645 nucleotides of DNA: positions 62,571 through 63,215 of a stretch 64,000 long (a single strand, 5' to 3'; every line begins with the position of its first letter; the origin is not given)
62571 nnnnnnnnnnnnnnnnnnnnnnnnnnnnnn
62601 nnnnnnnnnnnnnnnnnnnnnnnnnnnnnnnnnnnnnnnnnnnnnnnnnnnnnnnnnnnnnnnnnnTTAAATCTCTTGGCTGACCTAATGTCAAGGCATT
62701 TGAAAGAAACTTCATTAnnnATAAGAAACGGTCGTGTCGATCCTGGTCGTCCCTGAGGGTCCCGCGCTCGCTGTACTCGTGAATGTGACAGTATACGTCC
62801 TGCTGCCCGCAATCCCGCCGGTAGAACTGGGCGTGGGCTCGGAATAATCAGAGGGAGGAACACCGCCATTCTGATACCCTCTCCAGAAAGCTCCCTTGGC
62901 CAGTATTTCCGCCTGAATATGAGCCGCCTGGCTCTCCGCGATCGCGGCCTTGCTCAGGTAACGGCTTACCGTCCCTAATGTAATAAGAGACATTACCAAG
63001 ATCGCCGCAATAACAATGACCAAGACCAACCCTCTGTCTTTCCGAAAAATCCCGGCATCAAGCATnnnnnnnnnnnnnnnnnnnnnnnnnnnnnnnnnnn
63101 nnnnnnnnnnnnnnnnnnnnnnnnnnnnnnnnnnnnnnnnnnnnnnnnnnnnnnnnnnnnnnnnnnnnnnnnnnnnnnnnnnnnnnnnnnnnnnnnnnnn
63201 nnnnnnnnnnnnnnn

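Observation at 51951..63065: Complete T2SS / type IV pilus-like locus with seven tandem pilins and no peptidase or retraction ATPase in the window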

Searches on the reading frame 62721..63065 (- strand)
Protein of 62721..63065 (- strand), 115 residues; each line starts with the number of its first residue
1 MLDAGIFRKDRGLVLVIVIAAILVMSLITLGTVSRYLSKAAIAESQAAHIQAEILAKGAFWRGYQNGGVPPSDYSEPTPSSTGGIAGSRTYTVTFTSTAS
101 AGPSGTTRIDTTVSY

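Call 64: search_solved_structures(query=A6, max_evalue=10)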
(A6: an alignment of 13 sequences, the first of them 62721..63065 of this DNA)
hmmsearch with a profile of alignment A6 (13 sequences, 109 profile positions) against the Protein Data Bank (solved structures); distinct sequences matched with E-value up to 10: 9.
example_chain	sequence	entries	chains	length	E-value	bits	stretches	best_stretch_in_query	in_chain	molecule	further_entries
8hd0_E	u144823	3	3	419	0.04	17.2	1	18-73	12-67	Murein hydrolase activator EnvC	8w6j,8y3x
9hmf_O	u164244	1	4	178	0.08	16.3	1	7-49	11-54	Flagellar protein FliL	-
4l3a_A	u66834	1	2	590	0.75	13.1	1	39-108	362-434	Internalin K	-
3tp4_A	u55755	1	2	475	0.99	12.8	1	47-103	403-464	computational Design of Enzyme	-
2bvt_A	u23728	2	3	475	1.2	12.5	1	47-103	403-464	BETA-1,4-MANNANASE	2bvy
9hw9_A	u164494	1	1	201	1.2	12.5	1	49-100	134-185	Fimbrial subunit type 3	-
2x2y_A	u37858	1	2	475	1.6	12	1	47-103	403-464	MAN26A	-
9n30_A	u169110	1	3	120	7.4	9.9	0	66-94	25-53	LM2379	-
9n2x_A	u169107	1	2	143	9.3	9.6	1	69-98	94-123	LM1841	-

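Call 70: search_protein_families(library=pfam, alignment_id=A6, max_evalue=1)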
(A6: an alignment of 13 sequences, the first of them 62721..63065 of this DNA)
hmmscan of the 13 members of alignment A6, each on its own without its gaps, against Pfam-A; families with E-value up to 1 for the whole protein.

A. member 1, window:62721-63065:- (115 aa): 2 families
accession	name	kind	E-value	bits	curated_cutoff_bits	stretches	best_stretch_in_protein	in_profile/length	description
PF13624.11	SurA_N_3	-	0.18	12.1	27.2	1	6-66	4-60/162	SurA-like N-terminal domain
PF10694.14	DUF2500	-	0.19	12.7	33.5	1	14-98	3-66/102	Protein of unknown function (DUF2500)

B. families by the number of members that match (of 13 scanned): 20 families
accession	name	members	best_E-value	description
PF13624.11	SurA_N_3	3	0.0001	SurA-like N-terminal domain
PF13623.11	SurA_N_2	3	0.0025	SurA-like N-terminal domain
PF10694.14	DUF2500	2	0.036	Protein of unknown function (DUF2500)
PF10688.14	Imp-YgjV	1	0.00033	Bacterial inner membrane protein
PF02706.20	Wzz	1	0.0012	Chain length determinant protein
PF14341.11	PilX_N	1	0.033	PilX N-terminal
PF11349.13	DUF3151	1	0.038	Protein of unknown function (DUF3151)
PF00520.37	Ion_trans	1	0.058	Ion transport protein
PF23843.2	DUF7210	1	0.077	Domain of unknown function (DUF7210)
PF22812.1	CR_prot_dom_plant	1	0.083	Plant cysteine-rich protein domain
PF04612.17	T2SSM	1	0.1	Type II secretion system (T2SS), protein M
PF12901.12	SUZ-C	1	0.13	SUZ-C motif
PF15579.11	Imm52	1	0.15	Immunity protein 52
PF13786.12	DUF4179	1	0.16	Domain of unknown function (DUF4179)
PF05515.16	Viral_NABP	1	0.18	Viral nucleic acid binding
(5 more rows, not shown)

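Call 116: find_homologous_proteins(query=A6, max_evalue=0.001)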
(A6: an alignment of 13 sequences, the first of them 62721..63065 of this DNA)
Query A6 (13 sequences) (115 aa, profile of the alignment): 172 proteins with E <= 0.001 among 5586 candidates; the best 120 are listed.
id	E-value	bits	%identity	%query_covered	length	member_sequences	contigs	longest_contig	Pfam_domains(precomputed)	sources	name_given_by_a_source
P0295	9.4e-34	134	100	100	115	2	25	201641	-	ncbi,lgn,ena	-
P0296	1.4e-33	133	67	100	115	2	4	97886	-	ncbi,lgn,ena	-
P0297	8.7e-33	130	30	93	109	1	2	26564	-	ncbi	-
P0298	4.9e-32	128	33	96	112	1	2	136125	-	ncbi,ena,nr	ncbi:MAG: hypothetical protein P9M07_07035 [Candidatus Aceula meridiana]|nr:hypothetical protein [Ca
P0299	4.7e-30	122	38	77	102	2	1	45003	-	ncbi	-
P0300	1.8e-29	120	33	80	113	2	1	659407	-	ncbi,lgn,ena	ncbi:MAG: hypothetical protein WC676_06300 [Candidatus Omnitrophota bacterium]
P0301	3.3e-28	116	64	100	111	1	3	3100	-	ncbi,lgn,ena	-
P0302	3.3e-26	109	27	96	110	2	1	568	-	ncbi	-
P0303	5.3e-25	105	42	46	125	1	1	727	-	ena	-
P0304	2.7e-24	103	37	92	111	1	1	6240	-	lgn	-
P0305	3.9e-23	99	34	67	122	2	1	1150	-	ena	-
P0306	4.7e-22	96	35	44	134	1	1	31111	-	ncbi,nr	ncbi:MAG: hypothetical protein Q8N62_00550 [Candidatus Omnitrophota bacterium]|nr:hypothetical prote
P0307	2.6e-21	94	31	95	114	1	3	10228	-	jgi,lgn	-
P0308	6.3e-20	89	30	89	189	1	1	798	-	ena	-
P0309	1.2e-17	82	39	50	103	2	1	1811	-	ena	-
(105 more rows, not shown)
